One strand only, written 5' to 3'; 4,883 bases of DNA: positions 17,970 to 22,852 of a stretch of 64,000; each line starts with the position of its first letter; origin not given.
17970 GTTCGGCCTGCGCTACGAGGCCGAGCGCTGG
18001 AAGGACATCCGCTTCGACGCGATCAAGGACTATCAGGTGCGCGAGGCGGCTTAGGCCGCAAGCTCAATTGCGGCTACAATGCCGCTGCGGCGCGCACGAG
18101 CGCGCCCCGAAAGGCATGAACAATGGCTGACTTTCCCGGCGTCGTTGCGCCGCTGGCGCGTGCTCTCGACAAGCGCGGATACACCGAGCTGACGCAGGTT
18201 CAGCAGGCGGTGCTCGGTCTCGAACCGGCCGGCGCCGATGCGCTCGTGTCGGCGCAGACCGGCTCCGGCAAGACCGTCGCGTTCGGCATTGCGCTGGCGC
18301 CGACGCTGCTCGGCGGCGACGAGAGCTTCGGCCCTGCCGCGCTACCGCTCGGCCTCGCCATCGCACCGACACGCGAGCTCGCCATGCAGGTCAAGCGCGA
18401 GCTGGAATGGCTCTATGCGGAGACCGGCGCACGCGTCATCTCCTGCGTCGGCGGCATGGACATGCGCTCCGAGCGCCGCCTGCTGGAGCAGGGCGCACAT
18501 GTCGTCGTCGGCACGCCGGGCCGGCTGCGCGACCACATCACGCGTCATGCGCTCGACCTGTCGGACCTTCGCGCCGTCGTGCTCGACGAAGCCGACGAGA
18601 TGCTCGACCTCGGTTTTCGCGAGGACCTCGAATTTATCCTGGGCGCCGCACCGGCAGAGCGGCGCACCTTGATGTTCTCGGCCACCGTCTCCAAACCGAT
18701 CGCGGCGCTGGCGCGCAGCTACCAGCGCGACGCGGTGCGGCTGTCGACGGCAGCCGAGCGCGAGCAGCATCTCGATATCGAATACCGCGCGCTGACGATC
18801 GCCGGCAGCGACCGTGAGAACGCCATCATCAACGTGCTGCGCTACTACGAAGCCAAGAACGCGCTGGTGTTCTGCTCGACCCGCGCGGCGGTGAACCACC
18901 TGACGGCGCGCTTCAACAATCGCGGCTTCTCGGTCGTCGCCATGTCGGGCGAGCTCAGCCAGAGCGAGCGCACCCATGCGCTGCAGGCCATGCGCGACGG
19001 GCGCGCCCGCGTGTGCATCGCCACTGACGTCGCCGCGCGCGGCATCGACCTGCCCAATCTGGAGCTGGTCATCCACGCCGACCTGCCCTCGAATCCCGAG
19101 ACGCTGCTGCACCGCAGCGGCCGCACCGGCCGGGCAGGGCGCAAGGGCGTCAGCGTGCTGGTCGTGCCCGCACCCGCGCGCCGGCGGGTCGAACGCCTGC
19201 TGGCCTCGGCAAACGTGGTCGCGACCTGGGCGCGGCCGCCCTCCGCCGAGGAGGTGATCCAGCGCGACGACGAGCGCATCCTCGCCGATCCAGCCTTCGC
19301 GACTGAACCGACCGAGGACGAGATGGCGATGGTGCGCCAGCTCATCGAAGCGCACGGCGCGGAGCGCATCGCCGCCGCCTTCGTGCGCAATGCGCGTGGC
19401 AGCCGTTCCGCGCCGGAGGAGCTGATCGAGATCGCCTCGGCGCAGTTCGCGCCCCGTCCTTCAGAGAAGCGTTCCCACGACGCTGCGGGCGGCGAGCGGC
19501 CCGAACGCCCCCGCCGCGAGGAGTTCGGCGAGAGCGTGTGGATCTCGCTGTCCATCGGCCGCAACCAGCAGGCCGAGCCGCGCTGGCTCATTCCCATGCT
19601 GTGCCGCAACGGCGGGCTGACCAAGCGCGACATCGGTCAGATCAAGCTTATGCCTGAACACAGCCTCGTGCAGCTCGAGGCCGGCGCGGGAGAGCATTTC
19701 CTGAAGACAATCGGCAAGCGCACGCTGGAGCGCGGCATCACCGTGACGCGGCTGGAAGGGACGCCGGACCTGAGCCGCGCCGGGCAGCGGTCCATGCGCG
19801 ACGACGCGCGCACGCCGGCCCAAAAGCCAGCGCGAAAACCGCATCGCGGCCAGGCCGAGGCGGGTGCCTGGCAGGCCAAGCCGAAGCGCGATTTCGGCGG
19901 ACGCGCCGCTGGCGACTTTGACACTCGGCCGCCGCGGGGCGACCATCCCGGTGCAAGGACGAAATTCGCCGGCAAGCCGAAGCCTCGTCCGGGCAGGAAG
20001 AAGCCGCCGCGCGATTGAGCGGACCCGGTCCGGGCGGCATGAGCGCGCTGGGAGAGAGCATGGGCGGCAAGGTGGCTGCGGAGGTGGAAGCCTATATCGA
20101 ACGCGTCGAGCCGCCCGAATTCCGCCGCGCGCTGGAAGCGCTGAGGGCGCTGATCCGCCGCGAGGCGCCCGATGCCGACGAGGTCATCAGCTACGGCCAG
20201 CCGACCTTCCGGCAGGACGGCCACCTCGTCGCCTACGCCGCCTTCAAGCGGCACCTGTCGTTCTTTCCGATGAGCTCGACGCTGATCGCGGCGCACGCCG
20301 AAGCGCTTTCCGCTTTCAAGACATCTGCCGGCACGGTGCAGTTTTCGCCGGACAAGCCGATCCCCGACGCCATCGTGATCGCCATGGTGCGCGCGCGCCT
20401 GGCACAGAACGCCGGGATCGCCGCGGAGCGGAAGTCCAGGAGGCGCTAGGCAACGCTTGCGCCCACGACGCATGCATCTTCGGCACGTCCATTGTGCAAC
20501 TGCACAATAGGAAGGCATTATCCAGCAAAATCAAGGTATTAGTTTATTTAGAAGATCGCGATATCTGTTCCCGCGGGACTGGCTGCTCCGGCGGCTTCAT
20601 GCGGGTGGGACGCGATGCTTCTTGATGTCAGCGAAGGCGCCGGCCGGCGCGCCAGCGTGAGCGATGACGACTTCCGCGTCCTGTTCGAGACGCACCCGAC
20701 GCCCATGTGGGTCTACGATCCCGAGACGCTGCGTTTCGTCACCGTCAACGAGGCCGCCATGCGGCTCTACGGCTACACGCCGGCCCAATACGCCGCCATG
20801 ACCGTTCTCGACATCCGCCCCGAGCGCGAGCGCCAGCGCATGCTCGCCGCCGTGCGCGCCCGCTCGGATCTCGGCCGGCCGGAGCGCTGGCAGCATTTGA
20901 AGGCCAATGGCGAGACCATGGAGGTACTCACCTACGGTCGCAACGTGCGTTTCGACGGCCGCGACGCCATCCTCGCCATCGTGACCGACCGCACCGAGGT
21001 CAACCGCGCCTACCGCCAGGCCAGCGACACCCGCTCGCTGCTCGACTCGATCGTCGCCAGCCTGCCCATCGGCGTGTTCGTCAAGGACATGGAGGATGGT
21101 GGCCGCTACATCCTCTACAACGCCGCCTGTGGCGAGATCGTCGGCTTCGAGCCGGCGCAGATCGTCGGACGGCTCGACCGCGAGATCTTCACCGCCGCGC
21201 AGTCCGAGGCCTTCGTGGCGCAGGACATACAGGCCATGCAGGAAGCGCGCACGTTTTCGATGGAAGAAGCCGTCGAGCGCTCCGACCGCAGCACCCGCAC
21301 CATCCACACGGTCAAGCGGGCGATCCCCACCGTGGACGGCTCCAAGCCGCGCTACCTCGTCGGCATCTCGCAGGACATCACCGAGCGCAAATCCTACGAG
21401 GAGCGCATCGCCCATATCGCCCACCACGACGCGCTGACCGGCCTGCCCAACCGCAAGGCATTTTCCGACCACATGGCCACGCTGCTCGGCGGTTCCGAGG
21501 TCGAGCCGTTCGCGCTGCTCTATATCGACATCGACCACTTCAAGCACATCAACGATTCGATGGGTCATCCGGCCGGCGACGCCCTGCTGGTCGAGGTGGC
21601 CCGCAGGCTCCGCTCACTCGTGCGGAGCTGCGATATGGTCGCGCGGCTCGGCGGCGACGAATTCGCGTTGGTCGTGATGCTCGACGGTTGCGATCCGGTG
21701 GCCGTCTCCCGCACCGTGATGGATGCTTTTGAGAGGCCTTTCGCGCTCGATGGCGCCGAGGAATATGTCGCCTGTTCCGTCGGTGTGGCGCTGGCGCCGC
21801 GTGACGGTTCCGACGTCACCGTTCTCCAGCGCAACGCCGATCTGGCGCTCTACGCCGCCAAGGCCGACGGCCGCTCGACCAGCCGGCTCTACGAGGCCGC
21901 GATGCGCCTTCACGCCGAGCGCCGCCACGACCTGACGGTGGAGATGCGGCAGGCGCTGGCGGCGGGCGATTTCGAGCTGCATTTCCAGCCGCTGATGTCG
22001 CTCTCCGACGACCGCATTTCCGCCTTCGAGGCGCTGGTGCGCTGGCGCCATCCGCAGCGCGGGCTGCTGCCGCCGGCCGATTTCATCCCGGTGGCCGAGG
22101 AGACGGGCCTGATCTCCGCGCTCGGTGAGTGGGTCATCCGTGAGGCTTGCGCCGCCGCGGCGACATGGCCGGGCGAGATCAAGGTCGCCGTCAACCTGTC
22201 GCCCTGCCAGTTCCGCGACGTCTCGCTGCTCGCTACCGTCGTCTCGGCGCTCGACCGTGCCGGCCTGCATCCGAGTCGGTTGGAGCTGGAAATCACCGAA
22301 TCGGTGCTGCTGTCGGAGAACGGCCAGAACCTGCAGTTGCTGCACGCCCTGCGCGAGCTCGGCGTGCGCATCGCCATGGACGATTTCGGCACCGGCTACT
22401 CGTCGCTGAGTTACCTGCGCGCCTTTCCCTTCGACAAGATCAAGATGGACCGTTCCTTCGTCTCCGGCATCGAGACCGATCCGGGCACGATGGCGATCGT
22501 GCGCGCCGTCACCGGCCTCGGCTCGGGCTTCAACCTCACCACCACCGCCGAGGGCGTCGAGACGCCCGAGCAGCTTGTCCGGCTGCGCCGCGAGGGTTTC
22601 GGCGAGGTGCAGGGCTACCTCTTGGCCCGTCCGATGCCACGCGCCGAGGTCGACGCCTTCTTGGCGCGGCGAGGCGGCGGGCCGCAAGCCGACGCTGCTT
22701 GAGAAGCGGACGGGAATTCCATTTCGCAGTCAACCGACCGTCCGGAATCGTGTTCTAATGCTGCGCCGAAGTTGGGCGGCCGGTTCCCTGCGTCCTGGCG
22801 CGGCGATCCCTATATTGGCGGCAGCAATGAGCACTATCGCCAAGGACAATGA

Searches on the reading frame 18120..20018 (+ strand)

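Call 36: search_protein_families(library=pfam, proteins=[window:18120-20018:+], max_evalue=0.00001)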
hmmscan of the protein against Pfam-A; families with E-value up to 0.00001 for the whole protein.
window:18120-20018:+ (632 aa): 3 families
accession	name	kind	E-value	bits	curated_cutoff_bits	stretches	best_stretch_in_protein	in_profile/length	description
PF00270.35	DEAD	-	2e-41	142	26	1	25-194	1-164/167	DEAD/DEAH box helicase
PF00271.37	Helicase_C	-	7.2e-28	97.5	23.5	1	234-340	4-110/110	Helicase conserved C-terminal domain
PF03880.21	DbpA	-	1.1e-14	54.6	25.6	1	474-540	1-68/72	DbpA RNA binding domain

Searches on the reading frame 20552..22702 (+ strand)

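Call 36: search_protein_families(library=pfam, proteins=[window:20552-22702:+], max_evalue=0.00001)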
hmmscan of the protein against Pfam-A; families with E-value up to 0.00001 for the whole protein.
window:20552-22702:+ (716 aa): 6 families
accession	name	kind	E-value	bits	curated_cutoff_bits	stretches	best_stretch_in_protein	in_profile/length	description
PF00563.25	EAL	-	1.3e-73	247.7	31.3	1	464-694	3-236/236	EAL domain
PF00990.26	GGDEF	-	8.9e-42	143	23.8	1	290-442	1-160/161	Diguanylate cyclase, GGDEF domain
PF08448.16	PAS_4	-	1.5e-19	70.7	23.1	1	169-280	2-109/110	PAS fold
PF13426.13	PAS_9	-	4.5e-18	65.9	27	2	49-149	1-103/103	PAS domain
PF00989.32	PAS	-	2.5e-14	53.7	22.6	1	164-276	3-113/113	PAS fold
PF13188.13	PAS_8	-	1.1e-12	47.8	21.8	1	41-85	3-46/65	PAS domain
